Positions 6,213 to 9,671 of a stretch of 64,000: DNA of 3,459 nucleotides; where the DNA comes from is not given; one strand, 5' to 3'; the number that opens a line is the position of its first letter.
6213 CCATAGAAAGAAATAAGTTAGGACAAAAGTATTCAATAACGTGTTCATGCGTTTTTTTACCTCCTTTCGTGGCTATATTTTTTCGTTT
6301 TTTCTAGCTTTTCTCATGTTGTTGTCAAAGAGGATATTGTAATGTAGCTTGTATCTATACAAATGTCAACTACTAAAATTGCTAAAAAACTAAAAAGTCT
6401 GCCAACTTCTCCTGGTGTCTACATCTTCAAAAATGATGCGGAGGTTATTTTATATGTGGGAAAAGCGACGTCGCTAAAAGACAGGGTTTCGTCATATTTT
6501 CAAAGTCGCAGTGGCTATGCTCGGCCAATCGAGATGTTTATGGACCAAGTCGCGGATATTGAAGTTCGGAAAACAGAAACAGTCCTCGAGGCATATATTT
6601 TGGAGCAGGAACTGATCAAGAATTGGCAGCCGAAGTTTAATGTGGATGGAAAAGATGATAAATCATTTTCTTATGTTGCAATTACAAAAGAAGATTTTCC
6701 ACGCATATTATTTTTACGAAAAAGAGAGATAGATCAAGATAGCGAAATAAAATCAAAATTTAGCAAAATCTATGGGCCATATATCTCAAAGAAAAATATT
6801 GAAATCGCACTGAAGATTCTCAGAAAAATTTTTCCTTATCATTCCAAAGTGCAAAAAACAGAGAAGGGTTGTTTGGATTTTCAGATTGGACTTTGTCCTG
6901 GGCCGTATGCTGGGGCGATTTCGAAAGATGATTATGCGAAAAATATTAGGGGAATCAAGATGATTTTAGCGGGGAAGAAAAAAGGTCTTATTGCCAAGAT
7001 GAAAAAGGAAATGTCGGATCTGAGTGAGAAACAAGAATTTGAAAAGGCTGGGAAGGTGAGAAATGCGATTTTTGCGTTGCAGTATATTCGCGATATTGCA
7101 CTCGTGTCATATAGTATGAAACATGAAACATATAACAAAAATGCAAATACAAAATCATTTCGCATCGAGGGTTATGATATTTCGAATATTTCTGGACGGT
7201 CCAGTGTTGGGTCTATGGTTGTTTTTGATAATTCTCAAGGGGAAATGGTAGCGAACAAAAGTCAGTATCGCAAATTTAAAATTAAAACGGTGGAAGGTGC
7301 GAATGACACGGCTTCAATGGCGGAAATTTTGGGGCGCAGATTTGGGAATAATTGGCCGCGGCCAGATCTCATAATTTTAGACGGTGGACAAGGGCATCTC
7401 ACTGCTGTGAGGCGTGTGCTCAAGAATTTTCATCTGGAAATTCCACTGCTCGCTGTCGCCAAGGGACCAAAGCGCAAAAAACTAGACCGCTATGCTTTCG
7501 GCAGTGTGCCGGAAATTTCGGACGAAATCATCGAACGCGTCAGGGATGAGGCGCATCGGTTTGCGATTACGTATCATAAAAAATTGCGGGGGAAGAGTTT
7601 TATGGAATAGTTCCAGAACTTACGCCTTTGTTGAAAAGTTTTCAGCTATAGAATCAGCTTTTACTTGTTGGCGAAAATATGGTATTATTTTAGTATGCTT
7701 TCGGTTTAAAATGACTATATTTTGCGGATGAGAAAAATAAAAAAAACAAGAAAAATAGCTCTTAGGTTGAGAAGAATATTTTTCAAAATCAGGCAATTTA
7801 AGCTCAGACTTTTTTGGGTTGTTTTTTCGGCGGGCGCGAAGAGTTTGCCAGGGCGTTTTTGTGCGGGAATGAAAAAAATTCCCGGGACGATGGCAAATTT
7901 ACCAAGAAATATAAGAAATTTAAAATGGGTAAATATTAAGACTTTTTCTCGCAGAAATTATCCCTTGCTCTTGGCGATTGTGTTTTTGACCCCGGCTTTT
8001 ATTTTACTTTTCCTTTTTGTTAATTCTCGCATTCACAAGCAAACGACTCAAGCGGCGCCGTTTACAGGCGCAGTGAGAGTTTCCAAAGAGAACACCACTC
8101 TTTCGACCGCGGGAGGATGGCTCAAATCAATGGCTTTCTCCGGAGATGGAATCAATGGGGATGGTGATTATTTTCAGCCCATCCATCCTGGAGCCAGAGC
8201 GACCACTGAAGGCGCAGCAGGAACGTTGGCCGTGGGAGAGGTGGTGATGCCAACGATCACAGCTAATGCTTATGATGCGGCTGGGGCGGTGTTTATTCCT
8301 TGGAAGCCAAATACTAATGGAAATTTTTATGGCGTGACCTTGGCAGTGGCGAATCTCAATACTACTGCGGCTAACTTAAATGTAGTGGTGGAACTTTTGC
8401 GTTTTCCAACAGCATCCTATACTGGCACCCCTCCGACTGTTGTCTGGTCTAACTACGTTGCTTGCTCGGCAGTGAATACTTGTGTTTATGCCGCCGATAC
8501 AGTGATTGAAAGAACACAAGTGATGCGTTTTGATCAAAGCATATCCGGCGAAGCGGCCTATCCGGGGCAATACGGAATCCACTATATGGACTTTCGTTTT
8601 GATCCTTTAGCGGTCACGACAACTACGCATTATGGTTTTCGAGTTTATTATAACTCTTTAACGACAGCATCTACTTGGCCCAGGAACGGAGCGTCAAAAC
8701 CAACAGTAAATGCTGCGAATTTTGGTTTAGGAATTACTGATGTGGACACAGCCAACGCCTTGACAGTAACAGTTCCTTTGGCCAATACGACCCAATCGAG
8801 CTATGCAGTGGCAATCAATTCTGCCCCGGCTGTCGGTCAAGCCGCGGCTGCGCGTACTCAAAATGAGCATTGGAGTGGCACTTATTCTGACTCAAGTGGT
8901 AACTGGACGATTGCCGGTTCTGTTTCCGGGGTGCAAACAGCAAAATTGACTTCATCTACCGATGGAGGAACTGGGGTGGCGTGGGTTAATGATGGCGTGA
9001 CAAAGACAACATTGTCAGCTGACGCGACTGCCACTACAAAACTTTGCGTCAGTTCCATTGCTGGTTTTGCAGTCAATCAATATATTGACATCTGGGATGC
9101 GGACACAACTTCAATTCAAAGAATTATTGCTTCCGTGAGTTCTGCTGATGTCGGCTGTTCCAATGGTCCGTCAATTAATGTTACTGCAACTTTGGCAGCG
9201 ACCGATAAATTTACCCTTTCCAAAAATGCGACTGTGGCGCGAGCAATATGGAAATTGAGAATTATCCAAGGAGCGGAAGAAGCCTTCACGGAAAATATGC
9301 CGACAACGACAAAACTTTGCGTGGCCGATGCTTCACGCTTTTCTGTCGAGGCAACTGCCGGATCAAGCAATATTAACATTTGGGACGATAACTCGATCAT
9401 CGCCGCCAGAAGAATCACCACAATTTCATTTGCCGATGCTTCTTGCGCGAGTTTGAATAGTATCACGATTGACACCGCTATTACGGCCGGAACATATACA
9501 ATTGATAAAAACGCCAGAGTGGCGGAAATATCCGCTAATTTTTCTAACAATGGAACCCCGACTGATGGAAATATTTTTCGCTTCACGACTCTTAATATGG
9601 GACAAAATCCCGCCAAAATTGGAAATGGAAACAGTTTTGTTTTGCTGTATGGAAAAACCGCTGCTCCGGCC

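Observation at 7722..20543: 12.8-kb gene for a ~4270-aa surface protein combining lectin-like, beta-helix, tandem-repeat, coiled-coil and four SH3b modules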

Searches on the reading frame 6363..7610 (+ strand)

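Call 11: search_protein_families(library=pfam, proteins=[window:6363-7610:+], max_evalue=0.001)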
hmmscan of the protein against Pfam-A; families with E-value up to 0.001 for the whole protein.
window:6363-7610:+ (415 aa): 3 families
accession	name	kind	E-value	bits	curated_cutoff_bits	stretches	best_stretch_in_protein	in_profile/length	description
PF08459.17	UvrC_RNaseH_dom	-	6.1e-37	127.4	22.3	1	264-402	9-159/159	UvrC RNAse H endonuclease domain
PF01541.30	GIY-YIG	-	4.7e-08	33.7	22.6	1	17-92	2-77/78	GIY-YIG catalytic domain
PF02151.25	UVR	-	2.6e-07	30.6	21.5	1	208-241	2-35/36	UvrB/uvrC motif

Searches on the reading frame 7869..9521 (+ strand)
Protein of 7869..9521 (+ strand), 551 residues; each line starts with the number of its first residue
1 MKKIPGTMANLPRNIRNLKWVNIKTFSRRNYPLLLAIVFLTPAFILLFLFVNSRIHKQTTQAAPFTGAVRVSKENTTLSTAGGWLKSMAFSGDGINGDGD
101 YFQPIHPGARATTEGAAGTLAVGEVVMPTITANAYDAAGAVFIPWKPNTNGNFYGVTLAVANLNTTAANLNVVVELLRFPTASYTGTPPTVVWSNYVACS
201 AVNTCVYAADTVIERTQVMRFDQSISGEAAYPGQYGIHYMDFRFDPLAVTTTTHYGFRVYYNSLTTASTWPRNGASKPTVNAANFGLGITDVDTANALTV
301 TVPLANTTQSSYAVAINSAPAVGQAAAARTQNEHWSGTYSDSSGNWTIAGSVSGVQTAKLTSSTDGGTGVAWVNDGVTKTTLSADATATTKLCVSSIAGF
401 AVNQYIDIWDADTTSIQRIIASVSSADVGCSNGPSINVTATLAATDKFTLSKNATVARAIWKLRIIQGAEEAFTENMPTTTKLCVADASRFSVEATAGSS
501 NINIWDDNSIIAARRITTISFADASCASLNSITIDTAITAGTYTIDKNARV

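Call 10: search_protein_families(library=pfam, proteins=[window:7869-9521:+], max_evalue=5)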
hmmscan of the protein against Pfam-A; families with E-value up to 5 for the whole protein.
window:7869-9521:+ (551 aa): 0 families

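Call 15: search_protein_families(library=phrogs, proteins=[window:7869-9521:+], max_evalue=0.01)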
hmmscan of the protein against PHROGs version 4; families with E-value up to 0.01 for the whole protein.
window:7869-9521:+ (551 aa): 0 families

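Call 16: search_protein_families(library=ncbifam, proteins=[window:7869-9521:+], max_evalue=0.01)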
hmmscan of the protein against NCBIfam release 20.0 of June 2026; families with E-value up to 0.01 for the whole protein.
window:7869-9521:+ (551 aa): 0 families
